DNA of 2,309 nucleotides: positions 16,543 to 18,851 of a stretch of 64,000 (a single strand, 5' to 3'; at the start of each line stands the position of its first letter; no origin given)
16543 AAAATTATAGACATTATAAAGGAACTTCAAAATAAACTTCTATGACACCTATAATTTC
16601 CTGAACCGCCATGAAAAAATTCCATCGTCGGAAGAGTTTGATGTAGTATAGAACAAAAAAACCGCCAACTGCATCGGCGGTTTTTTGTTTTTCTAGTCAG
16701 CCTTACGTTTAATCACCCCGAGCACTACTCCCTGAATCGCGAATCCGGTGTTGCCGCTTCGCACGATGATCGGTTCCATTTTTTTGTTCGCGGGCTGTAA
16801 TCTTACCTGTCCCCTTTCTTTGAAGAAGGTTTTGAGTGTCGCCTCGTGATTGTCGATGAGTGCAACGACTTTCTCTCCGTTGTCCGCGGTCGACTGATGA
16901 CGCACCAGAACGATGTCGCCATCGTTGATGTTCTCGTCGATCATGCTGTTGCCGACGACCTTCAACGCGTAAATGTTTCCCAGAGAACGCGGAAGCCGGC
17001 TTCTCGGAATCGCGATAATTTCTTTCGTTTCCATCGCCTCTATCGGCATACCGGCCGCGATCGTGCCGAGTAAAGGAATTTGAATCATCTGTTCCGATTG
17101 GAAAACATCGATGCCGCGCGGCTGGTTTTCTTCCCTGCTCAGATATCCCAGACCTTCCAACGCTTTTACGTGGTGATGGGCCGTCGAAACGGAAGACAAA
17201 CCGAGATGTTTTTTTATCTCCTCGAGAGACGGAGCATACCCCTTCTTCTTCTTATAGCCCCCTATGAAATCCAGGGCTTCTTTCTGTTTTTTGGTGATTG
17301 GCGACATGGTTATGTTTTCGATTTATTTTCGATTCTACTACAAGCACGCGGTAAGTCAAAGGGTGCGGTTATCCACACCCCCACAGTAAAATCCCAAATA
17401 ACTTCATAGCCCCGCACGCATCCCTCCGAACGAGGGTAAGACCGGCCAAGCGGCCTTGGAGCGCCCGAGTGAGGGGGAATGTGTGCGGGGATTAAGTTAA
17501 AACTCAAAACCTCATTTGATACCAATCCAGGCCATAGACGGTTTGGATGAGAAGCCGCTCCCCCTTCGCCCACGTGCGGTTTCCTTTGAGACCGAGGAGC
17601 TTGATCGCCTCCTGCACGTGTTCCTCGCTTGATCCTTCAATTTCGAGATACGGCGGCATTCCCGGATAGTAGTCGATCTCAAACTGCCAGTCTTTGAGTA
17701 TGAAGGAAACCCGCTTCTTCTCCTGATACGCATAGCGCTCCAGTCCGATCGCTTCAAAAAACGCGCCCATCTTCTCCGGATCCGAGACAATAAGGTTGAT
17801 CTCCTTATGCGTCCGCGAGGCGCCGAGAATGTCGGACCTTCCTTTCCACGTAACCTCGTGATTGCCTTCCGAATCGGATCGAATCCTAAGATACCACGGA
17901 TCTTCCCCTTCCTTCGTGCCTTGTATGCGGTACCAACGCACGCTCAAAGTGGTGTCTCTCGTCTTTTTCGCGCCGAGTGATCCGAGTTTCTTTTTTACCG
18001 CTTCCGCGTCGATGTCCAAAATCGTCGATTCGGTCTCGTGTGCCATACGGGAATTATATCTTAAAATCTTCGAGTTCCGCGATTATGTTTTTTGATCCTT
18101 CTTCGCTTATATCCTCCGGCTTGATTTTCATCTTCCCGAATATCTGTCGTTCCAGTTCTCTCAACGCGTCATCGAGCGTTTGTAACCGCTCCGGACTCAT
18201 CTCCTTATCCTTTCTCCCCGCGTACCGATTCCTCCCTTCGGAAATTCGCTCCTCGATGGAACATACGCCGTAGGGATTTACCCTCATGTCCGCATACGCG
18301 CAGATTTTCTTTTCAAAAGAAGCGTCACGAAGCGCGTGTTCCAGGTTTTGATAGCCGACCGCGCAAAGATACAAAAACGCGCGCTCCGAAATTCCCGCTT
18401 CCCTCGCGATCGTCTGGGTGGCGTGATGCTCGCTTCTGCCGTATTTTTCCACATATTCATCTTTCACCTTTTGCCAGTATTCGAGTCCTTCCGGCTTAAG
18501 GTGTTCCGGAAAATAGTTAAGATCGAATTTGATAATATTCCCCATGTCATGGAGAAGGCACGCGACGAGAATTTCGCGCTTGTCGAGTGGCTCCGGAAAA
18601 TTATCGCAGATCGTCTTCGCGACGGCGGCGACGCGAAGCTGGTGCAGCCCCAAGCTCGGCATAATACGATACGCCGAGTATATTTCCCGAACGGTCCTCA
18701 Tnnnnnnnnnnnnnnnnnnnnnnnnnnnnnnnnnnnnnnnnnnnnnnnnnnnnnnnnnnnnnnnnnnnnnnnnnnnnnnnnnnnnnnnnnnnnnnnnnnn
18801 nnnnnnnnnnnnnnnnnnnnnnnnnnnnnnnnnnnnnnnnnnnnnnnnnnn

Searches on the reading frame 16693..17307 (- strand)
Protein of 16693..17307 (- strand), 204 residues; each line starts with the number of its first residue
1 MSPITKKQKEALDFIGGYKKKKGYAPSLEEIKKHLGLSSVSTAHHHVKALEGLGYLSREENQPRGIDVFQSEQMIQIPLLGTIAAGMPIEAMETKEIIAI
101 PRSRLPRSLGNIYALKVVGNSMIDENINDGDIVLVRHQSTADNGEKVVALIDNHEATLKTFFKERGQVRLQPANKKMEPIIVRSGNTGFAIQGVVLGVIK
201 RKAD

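Call 14: search_protein_families(library=pfam, proteins=[window:16693-17307:-], max_evalue=0.01)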
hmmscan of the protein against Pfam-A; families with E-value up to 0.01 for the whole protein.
window:16693-17307:- (204 aa): 4 families
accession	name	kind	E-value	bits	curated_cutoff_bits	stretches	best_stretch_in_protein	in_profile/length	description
PF00717.28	Peptidase_S24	-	6.3e-28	97.3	23.3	1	78-195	1-115/116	Peptidase S24-like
PF01726.22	LexA_DNA_bind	-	3.1e-17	62.6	23.7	1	1-65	1-65/65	LexA DNA binding domain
PF13730.12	HTH_36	-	0.0021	18.3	25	1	16-56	15-55/55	Helix-turn-helix domain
PF09339.16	HTH_IclR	-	0.0021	18.2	22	1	27-59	20-51/52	IclR helix-turn-helix domain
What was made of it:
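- Checked: lexA (16693-17307, -) has LexA_DNA_bind and Peptidase_S24 domains (call 14).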

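Call 15: find_homologous_proteins(query=window:16693-17307:-, max_evalue=1e-20)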
Query window:16693-17307:- (204 aa): 5683 proteins with E <= 1e-20 among 5883 candidates; the best 120 are listed.
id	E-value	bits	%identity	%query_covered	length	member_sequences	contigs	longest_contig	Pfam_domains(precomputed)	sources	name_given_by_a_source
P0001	9.6e-127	438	100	100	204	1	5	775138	PF00717.29,PF01726.23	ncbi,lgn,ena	-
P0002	2.2e-121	421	97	98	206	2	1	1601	PF00717.29,PF01726.23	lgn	-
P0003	1.4e-103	363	83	97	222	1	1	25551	PF00717.29,PF01726.23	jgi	jgi:repressor LexA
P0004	4.3e-102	358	81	98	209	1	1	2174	PF00717.29,PF01726.23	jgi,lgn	jgi:SOS regulatory protein LexA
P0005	1.2e-101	356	83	97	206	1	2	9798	PF00717.29,PF01726.23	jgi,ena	jgi:repressor LexA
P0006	2.1e-100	352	80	97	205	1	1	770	PF00717.29,PF01726.23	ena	-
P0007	3.8e-100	352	81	97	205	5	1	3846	PF00717.29,PF01726.23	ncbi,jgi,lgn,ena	-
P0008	1.0e-99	350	81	97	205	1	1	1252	PF00717.29,PF01726.23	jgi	jgi:SOS regulatory protein LexA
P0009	1.4e-99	350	80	97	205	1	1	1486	PF00717.29,PF01726.23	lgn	-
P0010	1.6e-99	349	80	97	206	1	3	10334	PF00717.29,PF01726.23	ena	-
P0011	1.3e-98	347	80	98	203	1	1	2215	PF00717.29,PF01726.23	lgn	-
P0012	8.7e-98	344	79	97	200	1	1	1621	PF00717.29,PF01726.23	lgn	-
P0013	9.7e-97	340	80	97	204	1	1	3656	PF00717.29,PF01726.23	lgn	-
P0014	1.6e-96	340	76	100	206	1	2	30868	PF00717.29,PF01726.23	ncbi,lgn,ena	-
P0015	3.3e-96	339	77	100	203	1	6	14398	PF00717.29,PF01726.23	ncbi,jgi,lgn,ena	jgi:SOS regulatory protein LexA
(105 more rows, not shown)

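Call 17: find_encoding_contigs(protein=P0001, flank=10000, max_places=6)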
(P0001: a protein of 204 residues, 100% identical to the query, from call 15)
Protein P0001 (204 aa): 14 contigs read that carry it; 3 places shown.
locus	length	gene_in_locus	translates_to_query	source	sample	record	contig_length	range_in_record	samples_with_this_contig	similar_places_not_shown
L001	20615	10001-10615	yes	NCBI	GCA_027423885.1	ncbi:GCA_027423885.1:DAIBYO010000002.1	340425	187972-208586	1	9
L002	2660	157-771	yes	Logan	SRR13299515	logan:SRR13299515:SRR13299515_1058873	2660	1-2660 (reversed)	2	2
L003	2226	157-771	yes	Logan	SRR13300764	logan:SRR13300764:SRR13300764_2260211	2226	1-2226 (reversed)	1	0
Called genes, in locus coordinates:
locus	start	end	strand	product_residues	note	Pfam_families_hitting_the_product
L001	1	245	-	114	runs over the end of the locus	PF00453:Ribosomal_L20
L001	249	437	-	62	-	-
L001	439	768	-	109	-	PF00707:IF3_C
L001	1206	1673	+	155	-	PF04070:DUF378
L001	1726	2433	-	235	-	PF00293:NUDIX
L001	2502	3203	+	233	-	-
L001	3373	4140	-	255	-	PF03009:GDPD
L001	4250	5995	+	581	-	-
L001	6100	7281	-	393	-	PF07690:MFS_1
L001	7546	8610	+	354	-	PF00155:Aminotran_1_2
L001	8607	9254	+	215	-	PF01966:HD (weak)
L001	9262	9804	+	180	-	PF01928:CYTH (weak)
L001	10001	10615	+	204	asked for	PF01726:LexA_DNA_bind, PF00717:Peptidase_S24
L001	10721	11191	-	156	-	-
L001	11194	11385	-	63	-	-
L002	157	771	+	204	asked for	PF01726:LexA_DNA_bind, PF00717:Peptidase_S24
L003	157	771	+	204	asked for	PF01726:LexA_DNA_bind, PF00717:Peptidase_S24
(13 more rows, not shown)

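Call 24: find_related_loci(query=A1, collection=genome_contigs, flank=10000)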
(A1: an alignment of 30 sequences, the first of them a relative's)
Query A1 (204 aa) in genome_contigs; peptide patterns used: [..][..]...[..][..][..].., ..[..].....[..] (x = any residue, [..] = any of these).
600 stretches matched a pattern (row limit reached: there are more); 582 encode a relative of the query (tblastn E <= 1e-3); the best 80 are kept; 80 distinct loci.
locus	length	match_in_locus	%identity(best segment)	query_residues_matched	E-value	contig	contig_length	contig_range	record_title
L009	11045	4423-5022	78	1-200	7e-105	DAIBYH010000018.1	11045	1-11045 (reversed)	MAG TPA_asm: Candidatus Parcubacteria bacterium isolate clean5438 NODE_18_length_11045_cov_3.663354, whole genome shotgu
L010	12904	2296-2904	76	1-203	2e-104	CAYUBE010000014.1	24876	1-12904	MAG TPA_asm: uncultured Candidatus Saccharibacteria bacterium isolate binchicken_co3_598 genome assembly, contig: NODE_6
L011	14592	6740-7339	77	1-200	6e-103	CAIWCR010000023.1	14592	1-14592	MAG: uncultured Parcubacteria group bacterium isolate AlinenLipids_bin-8440 genome assembly, contig: bin-8440:23/47, who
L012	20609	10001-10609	75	1-203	1e-101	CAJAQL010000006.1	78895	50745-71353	MAG: uncultured Parcubacteria group bacterium isolate B-4_bin-014 genome assembly, contig: bin-014:06/38, whole genome s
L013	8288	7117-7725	75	1-203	1e-100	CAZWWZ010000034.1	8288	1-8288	MAG TPA_asm: uncultured Candidatus Saccharibacteria bacterium isolate binchicken_co3_549 genome assembly, contig: NODE_2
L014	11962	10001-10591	67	4-202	7e-89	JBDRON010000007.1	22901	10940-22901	MAG: Elusimicrobiota bacterium isolate MEGAHIT-group-1.958 k141_7996470, whole genome shotgun sequence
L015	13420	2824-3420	64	4-204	3e-86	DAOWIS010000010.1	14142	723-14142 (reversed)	MAG TPA_asm: bacterium isolate CSMAG_2049 CSMAG_2049_k141_1407225_length_14142_cov_29.5340, whole genome shotgun sequenc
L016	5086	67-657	66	2-200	2e-86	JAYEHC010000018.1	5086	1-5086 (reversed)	MAG: Patescibacteria group bacterium isolate MAG229 MAG229_18, whole genome shotgun sequence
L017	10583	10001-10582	67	4-199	2e-86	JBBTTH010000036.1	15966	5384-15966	MAG: Patescibacteria group bacterium isolate H32-bin108_1 H32_bin108_1_000000000036, whole genome shotgun sequence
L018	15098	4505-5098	66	1-200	3e-86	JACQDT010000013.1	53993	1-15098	MAG: Candidatus Azambacteria bacterium isolate NC_groundwater_1002_Pr1_S-0.65um_50_11 Montesol18_Sp65_coassembly_scaffol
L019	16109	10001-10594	66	4-202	2e-86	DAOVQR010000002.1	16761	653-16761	MAG TPA_asm: bacterium isolate CSMAG_1580 CSMAG_1580_k141_942852_length_16761_cov_26.0000, whole genome shotgun sequence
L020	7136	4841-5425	66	4-200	7e-86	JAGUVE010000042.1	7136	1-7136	MAG: Parcubacteria group bacterium isolate DeMMO5_22 c_000000010527, whole genome shotgun sequence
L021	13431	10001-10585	66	4-200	1e-85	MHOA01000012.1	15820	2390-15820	MAG: Candidatus Ryanbacteria bacterium RIFCSPLOWO2_12_FULL_44_26 rifcsplowo2_12_scaffold_8600, whole genome shotgun sequ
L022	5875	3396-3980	66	4-200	2e-85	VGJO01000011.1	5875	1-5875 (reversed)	MAG: Candidatus Harrisonbacteria bacterium isolate K_Offshore_120m_m1_041 K_Offshore_120m_m1_041_Ga0194131_10022549, who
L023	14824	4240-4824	65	4-200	3e-85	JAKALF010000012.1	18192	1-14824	MAG: bacterium isolate WY5.bin119 NODE_4945_length_18192_cov_1.349128, whole genome shotgun sequence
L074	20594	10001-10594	67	1-200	8e-87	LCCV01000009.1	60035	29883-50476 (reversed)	MAG: Parcubacteria group bacterium GW2011_GWA2_42_14 UV01_C0009, whole genome shotgun sequence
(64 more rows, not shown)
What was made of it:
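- Closest known: Alphaproteobacterial LexA box GTTC-N7-GTTC. Different: The LexA belongs to a different clade; its nearest relatives are all Patescibacteria (calls 15, 24).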

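Call 73: search_protein_families(library=pfam, proteins=[L019:10001-11452:+, L014:10001-11593:+, L074:10001-11458:+], max_evalue=0.001)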
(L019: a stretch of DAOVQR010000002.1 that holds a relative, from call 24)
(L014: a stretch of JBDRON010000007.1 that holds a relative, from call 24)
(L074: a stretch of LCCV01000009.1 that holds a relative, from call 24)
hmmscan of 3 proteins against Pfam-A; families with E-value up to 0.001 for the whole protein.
L019:10001-11452:+ (484 aa): 8 families
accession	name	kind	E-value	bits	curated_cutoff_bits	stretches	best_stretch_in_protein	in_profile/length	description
PF01555.25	N6_N4_Mtase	-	2.9e-39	135.7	26.7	1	241-470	1-220/221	DNA methylase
PF00717.28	Peptidase_S24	-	3.2e-29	101.4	23.3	1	75-192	1-116/116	Peptidase S24-like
PF01726.22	LexA_DNA_bind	-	9.1e-15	54.6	23.7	1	2-61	5-64/65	LexA DNA binding domain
PF01170.24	UPF0020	-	2.6e-06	27.7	22.3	0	209-288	92-170/197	RMKL-like, methyltransferase domain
PF08241.18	Methyltransf_11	-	1.1e-05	26.4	21.2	0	209-281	34-94/95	Methyltransferase domain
PF02086.21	MethyltransfD12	-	2.8e-05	24.4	22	0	425-475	12-64/253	D12 class N6 adenine-specific DNA methyltransferase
PF13649.12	Methyltransf_25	-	3e-05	25.1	27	0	435-479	1-47/97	Methyltransferase domain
PF13847.12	Methyltransf_31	-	0.00023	21.3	27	0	434-479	6-54/145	Methyltransferase domain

L014:10001-11593:+ (531 aa): 3 families
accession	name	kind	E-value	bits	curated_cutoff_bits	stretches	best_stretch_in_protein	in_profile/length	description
PF01555.25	N6_N4_Mtase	-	2.6e-53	181.7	26.7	1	258-483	1-220/221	DNA methylase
PF00717.28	Peptidase_S24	-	2.7e-29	101.7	23.3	1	75-190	1-115/116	Peptidase S24-like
PF01726.22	LexA_DNA_bind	-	3.8e-15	55.9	23.7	1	1-62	4-65/65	LexA DNA binding domain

L074:10001-11458:+ (486 aa): 8 families
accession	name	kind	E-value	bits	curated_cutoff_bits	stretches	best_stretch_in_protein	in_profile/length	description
PF01555.25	N6_N4_Mtase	-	1.5e-39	136.7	26.7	1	241-471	1-221/221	DNA methylase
PF00717.28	Peptidase_S24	-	2e-29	102.1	23.3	1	78-193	1-115/116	Peptidase S24-like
PF01726.22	LexA_DNA_bind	-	6.2e-14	52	23.7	1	4-64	4-64/65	LexA DNA binding domain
PF02086.21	MethyltransfD12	-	5.4e-08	33.3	22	0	428-474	15-63/253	D12 class N6 adenine-specific DNA methyltransferase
PF08241.18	Methyltransf_11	-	6.5e-08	33.5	21.2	1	215-281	37-94/95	Methyltransferase domain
PF13649.12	Methyltransf_25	-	1.9e-05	25.7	27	0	435-476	1-44/97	Methyltransferase domain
PF01170.24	UPF0020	-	3.1e-05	24.2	22.3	0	235-288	114-170/197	RMKL-like, methyltransferase domain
PF09445.16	Methyltransf_15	-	0.00015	21.8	22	0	222-265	51-98/165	RNA cap guanine-N2 methyltransferase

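Call 95: search_protein_families(library=pfam, alignment_id=A7, max_evalue=0.0001)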
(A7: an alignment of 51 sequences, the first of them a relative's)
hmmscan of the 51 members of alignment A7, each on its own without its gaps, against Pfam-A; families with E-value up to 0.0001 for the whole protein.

A. member 1, L011:5843-6505:- (220 aa): 4 families
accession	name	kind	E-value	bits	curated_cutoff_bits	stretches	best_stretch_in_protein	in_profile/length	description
PF13419.12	HAD_2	-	2.3e-33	116.2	23.8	1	11-183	1-178/178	Haloacid dehalogenase-like hydrolase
PF00702.32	Hydrolase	-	5.5e-15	56.7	26.4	1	9-175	2-189/191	haloacid dehalogenase-like hydrolase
PF12710.13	HAD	-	3.1e-08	34.7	27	1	11-173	1-188/189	haloacid dehalogenase-like hydrolase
PF13242.12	Hydrolase_like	-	2e-07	31.3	22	1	145-208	9-75/75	HAD-hyrolase-like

B. families by the number of members that match (of 51 scanned): 36 families (the first 25 are shown)
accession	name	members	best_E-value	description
PF13365.12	Trypsin_2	2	3.4e-12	Trypsin-like peptidase domain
PF01541.30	GIY-YIG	2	7.7e-07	GIY-YIG catalytic domain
PF00089.32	Trypsin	2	4.8e-06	Trypsin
PF02646.22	RmuC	1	5.2e-75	RmuC family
PF05970.20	PIF1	1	3e-39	PIF1-like helicase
PF03167.25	UDG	1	1.8e-33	Uracil DNA glycosylase superfamily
PF13419.12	HAD_2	1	2.3e-33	Haloacid dehalogenase-like hydrolase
PF10987.13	DUF2806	1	3.3e-33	Protein of unknown function (DUF2806)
PF13520.12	AA_permease_2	1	4.5e-32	Amino acid permease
PF00324.27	AA_permease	1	5.5e-30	Amino acid permease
PF04326.19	SLFN_AlbA_2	1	3.8e-22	Schlafen, AlbA_2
PF00582.32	Usp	1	1.5e-20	Universal stress protein family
PF02021.23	UPF0102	1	4.9e-19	Uncharacterised protein family UPF0102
PF01250.22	Ribosomal_S6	1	6.7e-16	Ribosomal protein S6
PF13604.12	AAA_30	1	1.3e-15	AAA domain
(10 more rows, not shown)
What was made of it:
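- Genes divergent from lexA across 51 species are very mixed and also include plain repair and housekeeping genes (call 95).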

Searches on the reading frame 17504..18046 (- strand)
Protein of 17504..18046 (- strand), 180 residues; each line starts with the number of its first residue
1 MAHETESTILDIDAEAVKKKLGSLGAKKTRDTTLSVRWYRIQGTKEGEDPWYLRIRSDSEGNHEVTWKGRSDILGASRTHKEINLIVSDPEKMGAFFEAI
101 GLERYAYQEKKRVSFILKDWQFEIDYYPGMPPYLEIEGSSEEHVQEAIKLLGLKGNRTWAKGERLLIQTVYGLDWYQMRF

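Call 14: search_protein_families(library=pfam, proteins=[window:17504-18046:-], max_evalue=0.01)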
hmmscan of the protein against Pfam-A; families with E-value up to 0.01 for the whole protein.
window:17504-18046:- (180 aa): 1 family
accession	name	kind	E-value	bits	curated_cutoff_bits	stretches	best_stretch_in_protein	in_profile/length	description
PF01928.26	CYTH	-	7e-06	26.4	23.2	1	52-150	53-159/179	CYTH domain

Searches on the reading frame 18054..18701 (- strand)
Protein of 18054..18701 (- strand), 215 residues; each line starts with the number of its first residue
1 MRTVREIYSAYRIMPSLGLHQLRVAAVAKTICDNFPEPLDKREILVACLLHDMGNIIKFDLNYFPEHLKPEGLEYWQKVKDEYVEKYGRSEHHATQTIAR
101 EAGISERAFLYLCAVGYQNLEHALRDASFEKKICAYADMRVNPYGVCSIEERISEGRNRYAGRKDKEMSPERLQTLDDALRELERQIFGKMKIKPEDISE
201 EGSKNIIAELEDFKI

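Call 14: search_protein_families(library=pfam, proteins=[window:18054-18701:-], max_evalue=0.01)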
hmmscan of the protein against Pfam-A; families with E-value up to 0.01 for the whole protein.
window:18054-18701:- (215 aa): 2 families
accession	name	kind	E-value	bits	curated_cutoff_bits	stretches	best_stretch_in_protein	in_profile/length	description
PF01966.28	HD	-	2.8e-07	31.3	22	1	20-66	4-49/116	HD domain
PF08668.18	HDOD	-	0.00014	21.8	22.9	1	12-69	90-144/196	HDOD domain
